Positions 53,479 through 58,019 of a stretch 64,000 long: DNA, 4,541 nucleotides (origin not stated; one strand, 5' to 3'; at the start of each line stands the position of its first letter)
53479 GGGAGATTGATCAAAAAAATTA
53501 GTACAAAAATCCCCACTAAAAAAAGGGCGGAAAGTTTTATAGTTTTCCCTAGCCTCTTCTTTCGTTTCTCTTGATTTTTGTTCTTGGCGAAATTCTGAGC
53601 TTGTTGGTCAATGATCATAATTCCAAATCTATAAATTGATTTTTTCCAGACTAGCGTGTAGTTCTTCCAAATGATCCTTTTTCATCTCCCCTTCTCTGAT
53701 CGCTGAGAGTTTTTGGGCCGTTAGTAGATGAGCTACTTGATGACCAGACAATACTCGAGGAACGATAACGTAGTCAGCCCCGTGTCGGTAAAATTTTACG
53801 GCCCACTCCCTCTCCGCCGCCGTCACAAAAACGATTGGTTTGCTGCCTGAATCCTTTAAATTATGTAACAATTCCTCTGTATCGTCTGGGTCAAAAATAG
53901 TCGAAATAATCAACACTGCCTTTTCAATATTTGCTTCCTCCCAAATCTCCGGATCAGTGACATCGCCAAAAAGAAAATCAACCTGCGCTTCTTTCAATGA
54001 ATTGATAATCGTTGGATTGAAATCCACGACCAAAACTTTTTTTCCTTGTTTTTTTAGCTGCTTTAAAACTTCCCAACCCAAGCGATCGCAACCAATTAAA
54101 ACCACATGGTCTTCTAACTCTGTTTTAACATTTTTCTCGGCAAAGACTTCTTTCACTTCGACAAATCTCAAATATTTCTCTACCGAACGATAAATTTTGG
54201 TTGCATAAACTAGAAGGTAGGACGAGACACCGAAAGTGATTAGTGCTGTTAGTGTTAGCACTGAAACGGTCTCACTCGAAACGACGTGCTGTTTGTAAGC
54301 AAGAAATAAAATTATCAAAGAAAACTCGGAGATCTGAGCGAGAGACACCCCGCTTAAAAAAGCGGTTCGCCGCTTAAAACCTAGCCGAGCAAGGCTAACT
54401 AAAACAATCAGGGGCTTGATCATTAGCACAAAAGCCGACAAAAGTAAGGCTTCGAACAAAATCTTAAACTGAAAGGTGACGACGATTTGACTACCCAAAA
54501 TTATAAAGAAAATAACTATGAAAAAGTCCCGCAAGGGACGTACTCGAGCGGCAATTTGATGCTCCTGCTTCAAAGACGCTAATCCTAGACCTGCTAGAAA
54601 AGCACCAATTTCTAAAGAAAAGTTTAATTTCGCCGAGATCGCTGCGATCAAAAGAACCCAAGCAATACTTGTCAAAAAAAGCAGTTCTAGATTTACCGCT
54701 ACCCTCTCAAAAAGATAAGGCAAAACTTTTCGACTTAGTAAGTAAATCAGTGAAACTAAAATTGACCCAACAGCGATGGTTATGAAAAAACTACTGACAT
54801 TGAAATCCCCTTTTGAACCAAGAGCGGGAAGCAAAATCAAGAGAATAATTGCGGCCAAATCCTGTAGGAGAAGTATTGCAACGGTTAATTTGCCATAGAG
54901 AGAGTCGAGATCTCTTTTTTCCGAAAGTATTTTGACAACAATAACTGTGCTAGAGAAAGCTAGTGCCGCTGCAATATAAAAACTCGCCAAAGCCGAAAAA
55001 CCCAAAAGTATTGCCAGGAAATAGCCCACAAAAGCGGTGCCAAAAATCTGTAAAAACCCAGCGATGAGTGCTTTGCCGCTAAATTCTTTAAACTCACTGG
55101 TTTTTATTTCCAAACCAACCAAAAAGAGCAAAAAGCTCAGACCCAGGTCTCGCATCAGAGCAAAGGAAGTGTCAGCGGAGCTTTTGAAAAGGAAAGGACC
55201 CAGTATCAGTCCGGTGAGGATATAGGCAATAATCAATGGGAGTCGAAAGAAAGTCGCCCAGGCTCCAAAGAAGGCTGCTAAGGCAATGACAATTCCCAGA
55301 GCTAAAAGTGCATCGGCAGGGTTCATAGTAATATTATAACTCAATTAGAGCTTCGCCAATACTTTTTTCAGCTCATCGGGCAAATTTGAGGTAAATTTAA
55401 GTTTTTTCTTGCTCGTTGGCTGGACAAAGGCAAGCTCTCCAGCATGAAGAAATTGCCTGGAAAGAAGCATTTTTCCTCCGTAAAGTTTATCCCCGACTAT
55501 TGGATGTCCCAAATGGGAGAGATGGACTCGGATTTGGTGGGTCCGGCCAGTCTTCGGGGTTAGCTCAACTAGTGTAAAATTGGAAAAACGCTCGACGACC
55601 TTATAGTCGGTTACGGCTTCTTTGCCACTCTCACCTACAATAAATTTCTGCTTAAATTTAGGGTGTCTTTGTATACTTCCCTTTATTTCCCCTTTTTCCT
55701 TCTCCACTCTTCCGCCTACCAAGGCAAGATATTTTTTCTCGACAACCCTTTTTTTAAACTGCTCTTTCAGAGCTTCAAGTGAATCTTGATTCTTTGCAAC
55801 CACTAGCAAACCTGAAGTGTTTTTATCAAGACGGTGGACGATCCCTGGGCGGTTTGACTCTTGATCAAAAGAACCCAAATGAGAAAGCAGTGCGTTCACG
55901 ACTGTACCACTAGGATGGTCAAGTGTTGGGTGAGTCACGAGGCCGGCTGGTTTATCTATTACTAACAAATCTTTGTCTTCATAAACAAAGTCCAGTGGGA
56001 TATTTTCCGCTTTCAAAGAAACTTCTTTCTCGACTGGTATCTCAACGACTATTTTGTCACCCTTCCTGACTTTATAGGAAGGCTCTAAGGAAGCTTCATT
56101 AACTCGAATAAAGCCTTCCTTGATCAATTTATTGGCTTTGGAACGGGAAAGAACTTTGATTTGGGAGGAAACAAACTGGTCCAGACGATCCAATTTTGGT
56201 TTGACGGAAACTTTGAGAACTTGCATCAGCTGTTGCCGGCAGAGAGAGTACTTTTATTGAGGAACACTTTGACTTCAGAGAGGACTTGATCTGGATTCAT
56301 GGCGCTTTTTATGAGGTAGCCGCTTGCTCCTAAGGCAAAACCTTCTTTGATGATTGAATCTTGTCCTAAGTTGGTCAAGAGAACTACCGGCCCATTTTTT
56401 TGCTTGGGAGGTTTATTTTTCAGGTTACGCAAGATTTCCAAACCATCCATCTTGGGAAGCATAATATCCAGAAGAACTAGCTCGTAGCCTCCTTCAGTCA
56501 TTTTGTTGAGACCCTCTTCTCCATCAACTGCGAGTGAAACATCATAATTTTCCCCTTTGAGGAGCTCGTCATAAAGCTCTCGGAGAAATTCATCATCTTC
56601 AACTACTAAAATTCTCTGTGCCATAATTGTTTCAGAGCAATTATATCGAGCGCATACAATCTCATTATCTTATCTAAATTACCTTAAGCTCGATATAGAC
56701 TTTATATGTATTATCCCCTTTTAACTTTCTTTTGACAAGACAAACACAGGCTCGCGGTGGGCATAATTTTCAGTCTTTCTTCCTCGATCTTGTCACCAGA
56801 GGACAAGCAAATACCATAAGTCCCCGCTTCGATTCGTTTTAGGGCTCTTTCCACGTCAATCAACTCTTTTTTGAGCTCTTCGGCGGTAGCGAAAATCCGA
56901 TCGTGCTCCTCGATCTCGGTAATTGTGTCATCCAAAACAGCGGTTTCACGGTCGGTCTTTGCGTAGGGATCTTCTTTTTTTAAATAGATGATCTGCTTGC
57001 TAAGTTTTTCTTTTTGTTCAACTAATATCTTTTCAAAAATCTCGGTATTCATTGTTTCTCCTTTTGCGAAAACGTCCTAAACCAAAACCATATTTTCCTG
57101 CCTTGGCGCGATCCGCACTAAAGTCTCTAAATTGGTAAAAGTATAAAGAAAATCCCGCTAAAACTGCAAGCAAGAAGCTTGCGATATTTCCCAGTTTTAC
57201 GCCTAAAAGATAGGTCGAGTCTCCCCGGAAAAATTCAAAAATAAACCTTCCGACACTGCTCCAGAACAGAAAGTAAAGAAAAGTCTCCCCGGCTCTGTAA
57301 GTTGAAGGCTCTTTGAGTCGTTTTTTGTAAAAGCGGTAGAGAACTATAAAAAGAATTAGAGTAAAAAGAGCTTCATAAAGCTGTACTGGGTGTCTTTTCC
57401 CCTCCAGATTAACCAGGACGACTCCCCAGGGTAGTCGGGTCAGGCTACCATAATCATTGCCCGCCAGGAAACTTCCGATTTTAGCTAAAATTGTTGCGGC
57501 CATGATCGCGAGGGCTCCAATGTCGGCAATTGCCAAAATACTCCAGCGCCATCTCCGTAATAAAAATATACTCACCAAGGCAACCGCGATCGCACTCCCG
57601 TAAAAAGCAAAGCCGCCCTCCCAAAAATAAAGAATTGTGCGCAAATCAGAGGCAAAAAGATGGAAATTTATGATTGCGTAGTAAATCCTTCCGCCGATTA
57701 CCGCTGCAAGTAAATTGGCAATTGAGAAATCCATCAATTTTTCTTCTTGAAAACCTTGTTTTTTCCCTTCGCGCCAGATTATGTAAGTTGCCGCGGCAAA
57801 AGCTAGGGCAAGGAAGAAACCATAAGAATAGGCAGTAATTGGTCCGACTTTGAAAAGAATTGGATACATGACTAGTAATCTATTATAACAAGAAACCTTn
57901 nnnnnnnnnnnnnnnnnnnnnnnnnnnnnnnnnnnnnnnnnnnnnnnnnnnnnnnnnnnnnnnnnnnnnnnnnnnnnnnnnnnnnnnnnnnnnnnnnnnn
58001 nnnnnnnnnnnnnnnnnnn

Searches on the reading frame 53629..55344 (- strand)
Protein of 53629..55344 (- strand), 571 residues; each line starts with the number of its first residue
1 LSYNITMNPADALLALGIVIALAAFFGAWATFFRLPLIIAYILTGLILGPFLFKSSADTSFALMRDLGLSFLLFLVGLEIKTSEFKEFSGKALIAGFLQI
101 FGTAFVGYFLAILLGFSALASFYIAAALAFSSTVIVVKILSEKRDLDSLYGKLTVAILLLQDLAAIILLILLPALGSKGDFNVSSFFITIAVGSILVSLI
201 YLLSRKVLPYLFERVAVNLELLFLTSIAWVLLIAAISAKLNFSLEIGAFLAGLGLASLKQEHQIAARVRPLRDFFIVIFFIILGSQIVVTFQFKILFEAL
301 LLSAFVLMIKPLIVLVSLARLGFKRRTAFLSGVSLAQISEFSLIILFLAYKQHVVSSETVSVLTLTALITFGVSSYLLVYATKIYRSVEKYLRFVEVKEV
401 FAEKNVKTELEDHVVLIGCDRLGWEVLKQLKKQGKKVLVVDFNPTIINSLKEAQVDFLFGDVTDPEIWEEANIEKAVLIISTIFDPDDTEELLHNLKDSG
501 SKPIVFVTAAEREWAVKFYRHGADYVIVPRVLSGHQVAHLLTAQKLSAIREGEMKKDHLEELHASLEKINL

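Call 41: search_protein_families(library=pfam, proteins=[window:53629-55344:-], max_evalue=0.00001)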
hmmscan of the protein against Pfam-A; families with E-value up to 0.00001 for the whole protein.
window:53629-55344:- (571 aa): 2 families
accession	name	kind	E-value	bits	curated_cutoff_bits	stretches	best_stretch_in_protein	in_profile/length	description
PF00999.27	Na_H_Exchanger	-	1.1e-58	199.3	26.2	1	22-374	2-365/375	Sodium/hydrogen exchanger, transmembrane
PF02254.24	TrkA_N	-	6e-22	78.6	23.8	1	414-529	1-116/116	TrkA-N domain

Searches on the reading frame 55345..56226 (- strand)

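Call 75: search_protein_families(library=pfam, proteins=[window:55345-56226:-], max_evalue=0.0001)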
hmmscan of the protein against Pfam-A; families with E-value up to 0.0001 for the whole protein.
window:55345-56226:- (293 aa): 2 families
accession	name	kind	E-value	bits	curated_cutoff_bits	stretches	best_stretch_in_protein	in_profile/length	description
PF00849.27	PseudoU_synth_2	-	3.2e-37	128.5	26.8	1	86-238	1-152/152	RNA pseudouridylate synthase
PF01479.30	S4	-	6.6e-10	39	22.8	1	14-59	2-48/48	S4 domain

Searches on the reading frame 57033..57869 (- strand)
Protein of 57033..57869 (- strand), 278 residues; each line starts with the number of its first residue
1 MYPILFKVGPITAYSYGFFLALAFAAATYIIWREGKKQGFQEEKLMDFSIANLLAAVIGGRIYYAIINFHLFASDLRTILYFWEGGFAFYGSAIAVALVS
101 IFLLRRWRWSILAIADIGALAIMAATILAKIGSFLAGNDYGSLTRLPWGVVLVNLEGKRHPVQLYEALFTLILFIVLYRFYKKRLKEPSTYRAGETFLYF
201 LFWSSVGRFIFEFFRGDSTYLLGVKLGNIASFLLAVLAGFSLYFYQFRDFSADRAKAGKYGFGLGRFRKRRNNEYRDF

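Call 75: search_protein_families(library=pfam, proteins=[window:57033-57869:-], max_evalue=0.0001)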
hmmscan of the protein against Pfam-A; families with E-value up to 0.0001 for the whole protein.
window:57033-57869:- (278 aa): 1 family
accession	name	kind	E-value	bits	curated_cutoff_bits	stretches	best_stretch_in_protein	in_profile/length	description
PF01790.23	LGT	-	2.8e-50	171.3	24.9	1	3-240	1-236/240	Prolipoprotein diacylglyceryl transferase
